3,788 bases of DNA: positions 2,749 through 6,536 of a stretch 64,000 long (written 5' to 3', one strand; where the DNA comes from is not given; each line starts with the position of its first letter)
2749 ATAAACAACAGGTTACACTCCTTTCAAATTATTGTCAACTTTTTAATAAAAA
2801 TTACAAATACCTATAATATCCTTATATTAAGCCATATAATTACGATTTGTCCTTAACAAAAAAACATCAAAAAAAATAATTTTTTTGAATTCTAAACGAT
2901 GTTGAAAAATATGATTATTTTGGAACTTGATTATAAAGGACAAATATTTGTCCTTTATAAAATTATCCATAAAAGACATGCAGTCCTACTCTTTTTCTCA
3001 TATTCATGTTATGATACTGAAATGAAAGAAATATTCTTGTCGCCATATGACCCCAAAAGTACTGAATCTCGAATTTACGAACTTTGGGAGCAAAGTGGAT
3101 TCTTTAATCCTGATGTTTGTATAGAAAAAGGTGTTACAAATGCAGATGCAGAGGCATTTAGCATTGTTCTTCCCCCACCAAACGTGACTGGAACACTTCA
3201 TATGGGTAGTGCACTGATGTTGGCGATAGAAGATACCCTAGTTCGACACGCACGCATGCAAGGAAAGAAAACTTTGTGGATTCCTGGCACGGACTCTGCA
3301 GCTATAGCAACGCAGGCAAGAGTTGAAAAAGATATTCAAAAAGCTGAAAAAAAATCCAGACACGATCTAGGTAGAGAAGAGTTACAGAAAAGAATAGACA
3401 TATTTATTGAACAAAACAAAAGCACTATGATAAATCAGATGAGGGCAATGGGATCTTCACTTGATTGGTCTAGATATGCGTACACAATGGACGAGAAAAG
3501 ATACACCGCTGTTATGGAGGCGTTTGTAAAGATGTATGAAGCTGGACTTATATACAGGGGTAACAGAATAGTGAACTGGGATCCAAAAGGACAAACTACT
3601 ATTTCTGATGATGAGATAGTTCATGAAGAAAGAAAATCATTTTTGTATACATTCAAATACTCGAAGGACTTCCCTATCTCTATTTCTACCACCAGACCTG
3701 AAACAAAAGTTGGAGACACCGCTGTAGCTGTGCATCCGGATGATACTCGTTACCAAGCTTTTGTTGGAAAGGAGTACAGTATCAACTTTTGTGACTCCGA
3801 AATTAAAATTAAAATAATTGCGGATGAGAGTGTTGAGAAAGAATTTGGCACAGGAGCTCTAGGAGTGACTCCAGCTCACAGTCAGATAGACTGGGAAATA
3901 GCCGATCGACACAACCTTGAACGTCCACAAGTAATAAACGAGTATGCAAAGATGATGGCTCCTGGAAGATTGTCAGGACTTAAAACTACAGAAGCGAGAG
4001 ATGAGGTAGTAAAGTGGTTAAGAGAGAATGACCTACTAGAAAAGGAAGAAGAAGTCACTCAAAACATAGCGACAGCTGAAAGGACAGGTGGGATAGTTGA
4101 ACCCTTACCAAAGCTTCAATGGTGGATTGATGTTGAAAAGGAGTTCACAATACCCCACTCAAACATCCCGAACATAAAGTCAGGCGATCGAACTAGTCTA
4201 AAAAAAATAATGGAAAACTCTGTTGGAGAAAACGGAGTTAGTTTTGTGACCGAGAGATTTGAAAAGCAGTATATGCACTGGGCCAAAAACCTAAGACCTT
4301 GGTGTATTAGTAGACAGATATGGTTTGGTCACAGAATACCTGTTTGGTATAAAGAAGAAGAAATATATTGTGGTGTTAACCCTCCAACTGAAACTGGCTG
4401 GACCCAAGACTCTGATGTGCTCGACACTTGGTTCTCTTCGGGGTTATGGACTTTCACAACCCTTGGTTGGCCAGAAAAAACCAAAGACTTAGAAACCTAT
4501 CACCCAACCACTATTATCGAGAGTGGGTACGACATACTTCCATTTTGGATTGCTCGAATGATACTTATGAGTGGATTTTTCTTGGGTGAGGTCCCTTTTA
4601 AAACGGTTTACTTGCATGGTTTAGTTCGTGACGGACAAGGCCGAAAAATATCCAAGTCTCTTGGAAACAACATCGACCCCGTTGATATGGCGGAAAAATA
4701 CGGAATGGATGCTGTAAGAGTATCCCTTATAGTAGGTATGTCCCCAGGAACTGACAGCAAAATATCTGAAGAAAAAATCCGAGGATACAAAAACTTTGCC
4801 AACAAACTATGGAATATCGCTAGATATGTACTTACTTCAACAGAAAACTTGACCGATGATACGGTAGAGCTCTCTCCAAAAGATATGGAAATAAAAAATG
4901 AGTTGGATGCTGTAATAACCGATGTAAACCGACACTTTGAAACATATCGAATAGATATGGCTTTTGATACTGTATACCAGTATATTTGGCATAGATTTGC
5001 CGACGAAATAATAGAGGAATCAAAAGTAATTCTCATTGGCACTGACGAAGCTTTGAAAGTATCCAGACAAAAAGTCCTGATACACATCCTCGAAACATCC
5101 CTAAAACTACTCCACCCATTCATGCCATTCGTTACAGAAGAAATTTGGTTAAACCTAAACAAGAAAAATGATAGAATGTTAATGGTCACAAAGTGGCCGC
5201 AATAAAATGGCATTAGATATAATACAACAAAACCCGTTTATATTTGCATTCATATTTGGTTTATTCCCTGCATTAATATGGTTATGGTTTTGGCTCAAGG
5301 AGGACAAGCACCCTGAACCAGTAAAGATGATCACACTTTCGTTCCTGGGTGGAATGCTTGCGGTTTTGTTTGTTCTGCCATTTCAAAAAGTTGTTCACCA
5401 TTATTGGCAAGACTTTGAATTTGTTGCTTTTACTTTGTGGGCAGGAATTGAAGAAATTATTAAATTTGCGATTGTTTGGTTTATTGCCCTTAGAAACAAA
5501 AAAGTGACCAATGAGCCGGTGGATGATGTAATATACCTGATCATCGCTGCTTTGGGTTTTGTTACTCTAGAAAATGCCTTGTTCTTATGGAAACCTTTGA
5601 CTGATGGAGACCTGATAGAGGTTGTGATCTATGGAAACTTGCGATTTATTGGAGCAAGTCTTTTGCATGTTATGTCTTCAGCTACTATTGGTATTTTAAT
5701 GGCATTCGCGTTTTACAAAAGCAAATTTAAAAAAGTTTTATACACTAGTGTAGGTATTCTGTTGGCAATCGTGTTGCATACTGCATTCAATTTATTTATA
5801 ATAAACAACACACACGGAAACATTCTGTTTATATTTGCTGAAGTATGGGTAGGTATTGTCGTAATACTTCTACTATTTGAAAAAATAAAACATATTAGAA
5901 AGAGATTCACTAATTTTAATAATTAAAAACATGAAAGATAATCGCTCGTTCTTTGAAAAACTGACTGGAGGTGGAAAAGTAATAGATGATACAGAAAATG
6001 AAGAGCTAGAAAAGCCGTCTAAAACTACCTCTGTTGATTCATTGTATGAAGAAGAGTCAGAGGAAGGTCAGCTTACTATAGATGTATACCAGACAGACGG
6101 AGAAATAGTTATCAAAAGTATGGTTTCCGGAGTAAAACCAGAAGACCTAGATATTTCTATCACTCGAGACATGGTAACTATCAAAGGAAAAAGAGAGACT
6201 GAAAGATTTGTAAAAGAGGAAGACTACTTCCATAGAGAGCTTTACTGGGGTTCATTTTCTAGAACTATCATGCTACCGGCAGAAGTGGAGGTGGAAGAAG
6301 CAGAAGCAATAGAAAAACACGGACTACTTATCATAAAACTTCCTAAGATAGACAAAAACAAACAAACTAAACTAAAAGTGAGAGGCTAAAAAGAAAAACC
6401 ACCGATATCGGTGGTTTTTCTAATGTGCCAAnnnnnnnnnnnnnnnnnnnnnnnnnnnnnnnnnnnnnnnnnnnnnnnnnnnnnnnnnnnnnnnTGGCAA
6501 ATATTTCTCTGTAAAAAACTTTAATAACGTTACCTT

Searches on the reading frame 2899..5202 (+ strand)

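Call 16: search_protein_families(library=pfam, proteins=[window:2899-5202:+], max_evalue=0.001)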
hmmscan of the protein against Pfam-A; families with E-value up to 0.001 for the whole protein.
window:2899-5202:+ (768 aa): 4 families
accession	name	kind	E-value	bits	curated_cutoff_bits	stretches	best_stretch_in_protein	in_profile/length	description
PF00133.28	tRNA-synt_1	-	3.6e-116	388.8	22.7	2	59-491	2-256/414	tRNA synthetases class I (I, L, M and V)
PF08264.19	Anticodon_1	-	1.4e-23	83.8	25.1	1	663-767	2-105/148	Anticodon-binding domain of tRNA ligase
PF09334.17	tRNA-synt_1g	-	1.3e-16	60.9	20.1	2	448-641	205-387/391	tRNA synthetases class I (M)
PF13603.12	tRNA-synt_1_2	-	5.2e-06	26.5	25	1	302-350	96-144/185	Leucyl-tRNA synthetase, editing domain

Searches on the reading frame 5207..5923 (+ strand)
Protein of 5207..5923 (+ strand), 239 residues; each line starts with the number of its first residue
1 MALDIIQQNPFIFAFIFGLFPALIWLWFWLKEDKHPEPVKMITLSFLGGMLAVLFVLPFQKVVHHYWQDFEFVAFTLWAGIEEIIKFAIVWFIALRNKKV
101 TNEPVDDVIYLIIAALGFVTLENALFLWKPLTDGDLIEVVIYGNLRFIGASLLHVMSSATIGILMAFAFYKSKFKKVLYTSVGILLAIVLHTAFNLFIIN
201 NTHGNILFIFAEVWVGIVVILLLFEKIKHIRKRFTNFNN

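Call 16: search_protein_families(library=pfam, proteins=[window:5207-5923:+], max_evalue=0.001)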
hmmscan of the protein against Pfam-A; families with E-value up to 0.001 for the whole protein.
window:5207-5923:+ (239 aa): 1 family
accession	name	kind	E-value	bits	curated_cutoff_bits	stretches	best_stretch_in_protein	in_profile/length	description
PF13367.11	PrsW-protease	-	1.6e-24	87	23.5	1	37-219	1-192/196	PrsW family intramembrane metalloprotease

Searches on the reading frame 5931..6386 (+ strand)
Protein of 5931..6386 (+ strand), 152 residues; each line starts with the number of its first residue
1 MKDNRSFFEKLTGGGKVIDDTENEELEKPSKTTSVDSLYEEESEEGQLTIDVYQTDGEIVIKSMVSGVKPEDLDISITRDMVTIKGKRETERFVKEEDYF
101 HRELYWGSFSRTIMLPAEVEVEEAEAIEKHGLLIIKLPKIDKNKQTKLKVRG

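Call 37: search_protein_families(library=pfam, proteins=[window:5931-6386:+], max_evalue=0.001)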
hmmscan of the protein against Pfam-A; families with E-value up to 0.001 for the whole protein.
window:5931-6386:+ (152 aa): 2 families
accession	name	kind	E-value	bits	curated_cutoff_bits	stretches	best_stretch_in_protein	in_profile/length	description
PF00011.27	HSP20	-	8.1e-17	61.6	20.8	1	53-147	3-95/102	Hsp20/alpha crystallin family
PF04969.22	CS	-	0.00026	22.3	21.3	1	50-124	3-63/78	CS domain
